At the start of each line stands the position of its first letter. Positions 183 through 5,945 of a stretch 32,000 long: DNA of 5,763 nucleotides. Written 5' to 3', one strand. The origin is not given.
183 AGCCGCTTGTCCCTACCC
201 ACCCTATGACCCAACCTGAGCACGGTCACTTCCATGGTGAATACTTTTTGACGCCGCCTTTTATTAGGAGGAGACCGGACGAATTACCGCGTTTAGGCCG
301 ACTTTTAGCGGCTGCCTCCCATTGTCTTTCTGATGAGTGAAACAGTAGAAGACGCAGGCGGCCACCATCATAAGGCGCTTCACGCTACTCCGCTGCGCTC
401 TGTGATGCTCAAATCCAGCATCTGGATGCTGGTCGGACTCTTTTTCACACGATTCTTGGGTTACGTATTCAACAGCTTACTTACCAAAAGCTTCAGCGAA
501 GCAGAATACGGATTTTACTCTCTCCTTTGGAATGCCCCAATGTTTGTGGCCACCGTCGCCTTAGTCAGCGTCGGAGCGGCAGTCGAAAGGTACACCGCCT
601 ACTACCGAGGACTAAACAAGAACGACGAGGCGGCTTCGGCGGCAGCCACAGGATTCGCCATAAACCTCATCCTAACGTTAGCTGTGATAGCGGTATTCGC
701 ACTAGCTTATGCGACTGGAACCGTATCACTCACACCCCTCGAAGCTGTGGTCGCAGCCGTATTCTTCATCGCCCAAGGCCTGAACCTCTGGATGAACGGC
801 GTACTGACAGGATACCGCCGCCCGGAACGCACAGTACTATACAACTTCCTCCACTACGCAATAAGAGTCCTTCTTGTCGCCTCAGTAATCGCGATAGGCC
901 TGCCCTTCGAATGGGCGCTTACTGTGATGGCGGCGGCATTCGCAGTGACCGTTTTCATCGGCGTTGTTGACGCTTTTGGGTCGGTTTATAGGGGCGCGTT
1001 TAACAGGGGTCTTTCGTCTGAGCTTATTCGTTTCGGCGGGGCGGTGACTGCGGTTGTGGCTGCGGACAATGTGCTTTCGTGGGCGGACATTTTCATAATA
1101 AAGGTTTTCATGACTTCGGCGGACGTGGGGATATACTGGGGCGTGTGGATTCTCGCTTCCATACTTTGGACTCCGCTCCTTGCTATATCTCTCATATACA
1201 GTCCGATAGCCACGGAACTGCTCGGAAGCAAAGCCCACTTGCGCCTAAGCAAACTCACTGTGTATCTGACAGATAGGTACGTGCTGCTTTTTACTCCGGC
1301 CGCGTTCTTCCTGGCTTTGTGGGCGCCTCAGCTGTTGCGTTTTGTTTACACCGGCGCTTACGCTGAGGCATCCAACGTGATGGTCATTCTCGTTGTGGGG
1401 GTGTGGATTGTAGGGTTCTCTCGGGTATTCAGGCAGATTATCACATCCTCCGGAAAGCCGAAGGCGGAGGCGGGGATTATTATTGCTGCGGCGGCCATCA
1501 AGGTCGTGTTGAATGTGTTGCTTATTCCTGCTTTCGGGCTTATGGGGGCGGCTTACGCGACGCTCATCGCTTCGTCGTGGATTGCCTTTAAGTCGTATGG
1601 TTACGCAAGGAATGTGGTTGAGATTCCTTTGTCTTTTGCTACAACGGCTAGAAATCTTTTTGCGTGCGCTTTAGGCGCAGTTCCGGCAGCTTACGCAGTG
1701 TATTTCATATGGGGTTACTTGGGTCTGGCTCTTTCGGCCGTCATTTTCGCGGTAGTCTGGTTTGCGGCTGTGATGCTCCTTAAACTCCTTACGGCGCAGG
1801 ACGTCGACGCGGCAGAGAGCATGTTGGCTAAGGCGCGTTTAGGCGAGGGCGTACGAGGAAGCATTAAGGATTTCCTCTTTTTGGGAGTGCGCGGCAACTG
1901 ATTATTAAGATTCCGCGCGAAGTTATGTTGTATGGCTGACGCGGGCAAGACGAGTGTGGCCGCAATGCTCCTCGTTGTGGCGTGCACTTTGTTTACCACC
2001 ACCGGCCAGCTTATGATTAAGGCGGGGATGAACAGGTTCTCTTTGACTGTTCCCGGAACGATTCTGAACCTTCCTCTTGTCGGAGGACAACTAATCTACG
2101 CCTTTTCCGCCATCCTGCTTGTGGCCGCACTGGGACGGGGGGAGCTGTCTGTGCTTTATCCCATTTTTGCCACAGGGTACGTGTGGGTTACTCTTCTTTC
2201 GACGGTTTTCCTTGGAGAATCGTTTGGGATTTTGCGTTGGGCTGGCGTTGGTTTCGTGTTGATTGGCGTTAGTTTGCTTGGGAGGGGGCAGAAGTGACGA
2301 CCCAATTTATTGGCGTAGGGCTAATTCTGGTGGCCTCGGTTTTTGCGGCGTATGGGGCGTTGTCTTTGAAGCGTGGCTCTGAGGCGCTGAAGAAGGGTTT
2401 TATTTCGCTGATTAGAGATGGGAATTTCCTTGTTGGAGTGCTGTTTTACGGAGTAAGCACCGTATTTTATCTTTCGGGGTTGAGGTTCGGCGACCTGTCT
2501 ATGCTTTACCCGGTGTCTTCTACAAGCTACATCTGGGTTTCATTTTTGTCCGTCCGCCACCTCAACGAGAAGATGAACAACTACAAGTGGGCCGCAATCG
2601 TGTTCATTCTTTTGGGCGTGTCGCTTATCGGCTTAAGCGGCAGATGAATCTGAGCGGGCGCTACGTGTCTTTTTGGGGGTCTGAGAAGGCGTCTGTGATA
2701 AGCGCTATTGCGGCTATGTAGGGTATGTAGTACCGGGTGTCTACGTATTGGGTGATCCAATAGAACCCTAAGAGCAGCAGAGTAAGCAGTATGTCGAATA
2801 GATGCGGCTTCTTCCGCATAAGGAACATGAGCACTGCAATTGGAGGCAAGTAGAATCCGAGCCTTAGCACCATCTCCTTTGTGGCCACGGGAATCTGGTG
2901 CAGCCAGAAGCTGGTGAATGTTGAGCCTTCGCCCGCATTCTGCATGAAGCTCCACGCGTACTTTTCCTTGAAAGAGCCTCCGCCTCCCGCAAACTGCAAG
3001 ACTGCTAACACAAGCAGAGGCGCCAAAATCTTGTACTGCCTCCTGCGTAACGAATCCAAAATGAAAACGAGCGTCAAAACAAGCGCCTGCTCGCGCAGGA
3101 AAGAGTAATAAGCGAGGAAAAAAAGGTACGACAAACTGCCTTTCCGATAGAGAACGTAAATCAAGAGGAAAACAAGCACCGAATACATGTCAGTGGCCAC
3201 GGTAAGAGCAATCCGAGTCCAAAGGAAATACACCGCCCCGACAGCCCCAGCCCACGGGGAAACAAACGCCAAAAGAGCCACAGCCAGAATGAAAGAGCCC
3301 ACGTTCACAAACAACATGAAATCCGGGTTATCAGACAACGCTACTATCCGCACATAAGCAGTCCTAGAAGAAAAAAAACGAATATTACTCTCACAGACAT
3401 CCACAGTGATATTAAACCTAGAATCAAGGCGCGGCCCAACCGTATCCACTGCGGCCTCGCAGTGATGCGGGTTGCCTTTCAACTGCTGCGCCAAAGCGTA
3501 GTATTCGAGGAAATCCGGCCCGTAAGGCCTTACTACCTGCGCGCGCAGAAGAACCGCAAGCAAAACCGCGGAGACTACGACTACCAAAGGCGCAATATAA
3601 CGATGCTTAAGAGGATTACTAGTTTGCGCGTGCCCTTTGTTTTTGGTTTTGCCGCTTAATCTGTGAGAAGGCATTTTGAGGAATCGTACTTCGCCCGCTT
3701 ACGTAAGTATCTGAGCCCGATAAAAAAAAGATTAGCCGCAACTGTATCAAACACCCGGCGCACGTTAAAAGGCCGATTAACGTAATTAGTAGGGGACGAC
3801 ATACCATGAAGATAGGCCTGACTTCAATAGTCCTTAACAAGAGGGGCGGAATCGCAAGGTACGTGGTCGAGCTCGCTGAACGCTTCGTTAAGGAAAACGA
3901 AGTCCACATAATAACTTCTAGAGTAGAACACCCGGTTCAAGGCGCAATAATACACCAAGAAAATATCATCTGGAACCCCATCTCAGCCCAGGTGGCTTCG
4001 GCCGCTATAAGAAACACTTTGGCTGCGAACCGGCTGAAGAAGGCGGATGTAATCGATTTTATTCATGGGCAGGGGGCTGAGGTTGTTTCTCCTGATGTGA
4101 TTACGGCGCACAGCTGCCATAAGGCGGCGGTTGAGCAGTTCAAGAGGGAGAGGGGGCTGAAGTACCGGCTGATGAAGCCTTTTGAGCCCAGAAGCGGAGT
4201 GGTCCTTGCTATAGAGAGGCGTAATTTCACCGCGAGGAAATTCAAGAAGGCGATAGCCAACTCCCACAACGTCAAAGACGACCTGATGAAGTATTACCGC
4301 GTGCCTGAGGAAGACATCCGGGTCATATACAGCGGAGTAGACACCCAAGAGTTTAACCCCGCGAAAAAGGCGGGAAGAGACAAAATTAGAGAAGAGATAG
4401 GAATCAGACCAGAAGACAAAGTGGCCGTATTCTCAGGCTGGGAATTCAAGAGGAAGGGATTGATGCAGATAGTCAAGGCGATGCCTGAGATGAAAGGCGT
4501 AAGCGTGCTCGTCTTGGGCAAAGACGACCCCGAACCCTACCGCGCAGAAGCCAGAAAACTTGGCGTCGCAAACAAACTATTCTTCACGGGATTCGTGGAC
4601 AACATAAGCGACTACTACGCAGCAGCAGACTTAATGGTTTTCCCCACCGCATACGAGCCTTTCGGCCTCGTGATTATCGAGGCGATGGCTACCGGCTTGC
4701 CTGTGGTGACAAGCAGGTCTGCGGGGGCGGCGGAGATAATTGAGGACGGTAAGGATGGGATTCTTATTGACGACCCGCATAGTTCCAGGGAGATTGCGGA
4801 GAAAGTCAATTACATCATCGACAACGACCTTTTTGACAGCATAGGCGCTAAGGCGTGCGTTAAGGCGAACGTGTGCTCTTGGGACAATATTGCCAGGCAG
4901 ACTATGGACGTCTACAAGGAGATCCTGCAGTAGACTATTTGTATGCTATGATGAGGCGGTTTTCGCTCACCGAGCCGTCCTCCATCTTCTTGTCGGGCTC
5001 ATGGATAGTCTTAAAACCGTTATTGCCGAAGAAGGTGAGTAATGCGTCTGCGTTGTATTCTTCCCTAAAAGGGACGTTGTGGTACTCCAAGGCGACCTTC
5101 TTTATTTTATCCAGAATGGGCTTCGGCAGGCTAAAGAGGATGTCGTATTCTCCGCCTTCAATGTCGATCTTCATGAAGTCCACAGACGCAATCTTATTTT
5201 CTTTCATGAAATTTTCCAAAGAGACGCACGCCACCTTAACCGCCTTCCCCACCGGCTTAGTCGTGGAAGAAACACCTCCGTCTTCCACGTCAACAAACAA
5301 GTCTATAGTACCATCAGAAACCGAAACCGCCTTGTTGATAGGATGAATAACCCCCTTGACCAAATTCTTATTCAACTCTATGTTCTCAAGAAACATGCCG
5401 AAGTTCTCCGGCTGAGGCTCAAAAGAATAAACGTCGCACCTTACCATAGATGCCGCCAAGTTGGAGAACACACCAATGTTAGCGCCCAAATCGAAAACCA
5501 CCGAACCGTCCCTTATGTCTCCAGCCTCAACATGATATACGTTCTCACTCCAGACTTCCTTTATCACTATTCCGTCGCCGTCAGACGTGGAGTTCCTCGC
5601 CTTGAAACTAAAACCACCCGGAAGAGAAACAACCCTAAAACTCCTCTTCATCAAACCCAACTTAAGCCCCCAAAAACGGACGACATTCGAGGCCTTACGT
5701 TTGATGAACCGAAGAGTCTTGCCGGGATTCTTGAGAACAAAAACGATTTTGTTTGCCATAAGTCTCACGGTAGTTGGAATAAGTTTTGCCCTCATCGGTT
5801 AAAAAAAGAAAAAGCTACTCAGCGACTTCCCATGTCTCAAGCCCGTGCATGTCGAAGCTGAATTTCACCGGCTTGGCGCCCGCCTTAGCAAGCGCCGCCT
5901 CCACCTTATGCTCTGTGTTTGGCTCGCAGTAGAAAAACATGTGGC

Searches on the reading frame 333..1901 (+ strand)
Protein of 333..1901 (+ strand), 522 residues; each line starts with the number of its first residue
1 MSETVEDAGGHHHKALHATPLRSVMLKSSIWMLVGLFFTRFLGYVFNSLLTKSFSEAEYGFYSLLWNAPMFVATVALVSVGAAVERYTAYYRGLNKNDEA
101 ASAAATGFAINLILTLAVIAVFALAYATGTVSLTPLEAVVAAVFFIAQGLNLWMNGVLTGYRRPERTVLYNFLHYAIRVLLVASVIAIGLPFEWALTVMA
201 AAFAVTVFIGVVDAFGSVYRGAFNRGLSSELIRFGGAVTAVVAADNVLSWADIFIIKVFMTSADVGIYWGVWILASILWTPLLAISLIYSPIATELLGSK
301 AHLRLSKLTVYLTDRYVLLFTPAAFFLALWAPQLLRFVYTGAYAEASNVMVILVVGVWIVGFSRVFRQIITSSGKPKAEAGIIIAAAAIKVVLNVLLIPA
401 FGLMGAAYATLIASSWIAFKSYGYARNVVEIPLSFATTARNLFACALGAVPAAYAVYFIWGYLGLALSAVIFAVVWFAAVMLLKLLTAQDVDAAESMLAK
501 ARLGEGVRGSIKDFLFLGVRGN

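Call 4: search_protein_families(library=pfam, proteins=[window:333-1901:+])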
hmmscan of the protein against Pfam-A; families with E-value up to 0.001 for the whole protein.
window:333-1901:+ (522 aa): 2 families
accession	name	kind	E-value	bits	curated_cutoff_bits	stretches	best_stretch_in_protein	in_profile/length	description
PF01943.22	Polysacc_synt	-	1.5e-07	31.6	28.2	1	26-272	2-248/274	Polysaccharide biosynthesis protein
PF01554.23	MatE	-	2.3e-07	31.1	24.9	1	245-396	9-161/161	MatE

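Call 15: find_encoding_contigs(protein=window:333-1901:+, flank=10000, max_places=5)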
Protein window:333-1901:+ (522 aa): no gene with exactly this product is on record in the collection.

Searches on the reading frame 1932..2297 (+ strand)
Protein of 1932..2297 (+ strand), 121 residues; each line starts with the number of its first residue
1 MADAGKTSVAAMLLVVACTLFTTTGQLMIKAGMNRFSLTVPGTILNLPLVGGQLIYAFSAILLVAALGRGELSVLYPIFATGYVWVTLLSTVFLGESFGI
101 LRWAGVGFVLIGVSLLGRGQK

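Call 4: search_protein_families(library=pfam, proteins=[window:1932-2297:+])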
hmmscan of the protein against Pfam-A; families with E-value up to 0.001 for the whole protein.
window:1932-2297:+ (121 aa): 1 family
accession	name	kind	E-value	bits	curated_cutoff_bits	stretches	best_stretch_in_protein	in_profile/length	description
PF00892.27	EamA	-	6.3e-05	23.7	28.2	1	31-116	49-133/135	EamA-like transporter family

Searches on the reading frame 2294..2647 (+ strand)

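Call 4: search_protein_families(library=pfam, proteins=[window:2294-2647:+])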
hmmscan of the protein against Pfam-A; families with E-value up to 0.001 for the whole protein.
window:2294-2647:+ (117 aa): 1 family
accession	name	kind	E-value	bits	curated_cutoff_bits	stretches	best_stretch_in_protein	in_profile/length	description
PF00892.27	EamA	-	7e-09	36.5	28.2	1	45-113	65-134/135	EamA-like transporter family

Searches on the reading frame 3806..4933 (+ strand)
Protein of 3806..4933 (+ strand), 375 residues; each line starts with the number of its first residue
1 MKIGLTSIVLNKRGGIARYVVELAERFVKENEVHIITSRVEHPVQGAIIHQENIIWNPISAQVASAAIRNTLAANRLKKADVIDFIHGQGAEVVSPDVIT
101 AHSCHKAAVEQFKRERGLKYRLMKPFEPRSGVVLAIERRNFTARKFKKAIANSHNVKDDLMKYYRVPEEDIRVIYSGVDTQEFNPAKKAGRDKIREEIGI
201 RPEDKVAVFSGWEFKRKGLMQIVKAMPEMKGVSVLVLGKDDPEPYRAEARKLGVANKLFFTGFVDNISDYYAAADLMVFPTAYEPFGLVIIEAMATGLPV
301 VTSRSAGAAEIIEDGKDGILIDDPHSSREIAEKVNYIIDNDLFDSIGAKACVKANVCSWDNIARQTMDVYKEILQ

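Call 4: search_protein_families(library=pfam, proteins=[window:3806-4933:+])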
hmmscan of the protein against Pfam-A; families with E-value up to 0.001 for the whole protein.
window:3806-4933:+ (375 aa): 5 families
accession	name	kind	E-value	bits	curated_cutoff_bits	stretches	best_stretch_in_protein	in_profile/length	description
PF00534.26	Glycos_transf_1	-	3e-36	125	26.4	1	191-341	2-159/172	Glycosyl transferases group 1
PF13692.12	Glyco_trans_1_4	-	5e-32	111.6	27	1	206-340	3-142/142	Glycosyl transferases group 1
PF13439.12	Glyco_transf_4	-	1.6e-19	71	28.5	1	14-181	2-169/170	Glycosyltransferase Family 4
PF20706.3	GT4-conflict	-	5.7e-09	35.9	26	1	260-315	268-323/385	Family 4 Glycosyltransferase in conflict systems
PF13524.12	Glyco_trans_1_2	-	3.6e-05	24.2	25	1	290-352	67-127/144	Glycosyl transferase-like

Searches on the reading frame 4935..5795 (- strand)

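Call 4: search_protein_families(library=pfam, proteins=[window:4935-5795:-])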
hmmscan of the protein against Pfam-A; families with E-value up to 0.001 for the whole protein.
window:4935-5795:- (286 aa): 2 families
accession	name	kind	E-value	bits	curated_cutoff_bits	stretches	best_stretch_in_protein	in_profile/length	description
PF05050.19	Methyltransf_21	-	2.7e-18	67.1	22.7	1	102-262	1-172/173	Methyltransferase FkbM domain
PF02475.24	TRM5-TYW2_MTfase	-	5.1e-06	27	28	1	94-157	34-96/164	TRM5/TYW2 methyltransferase domain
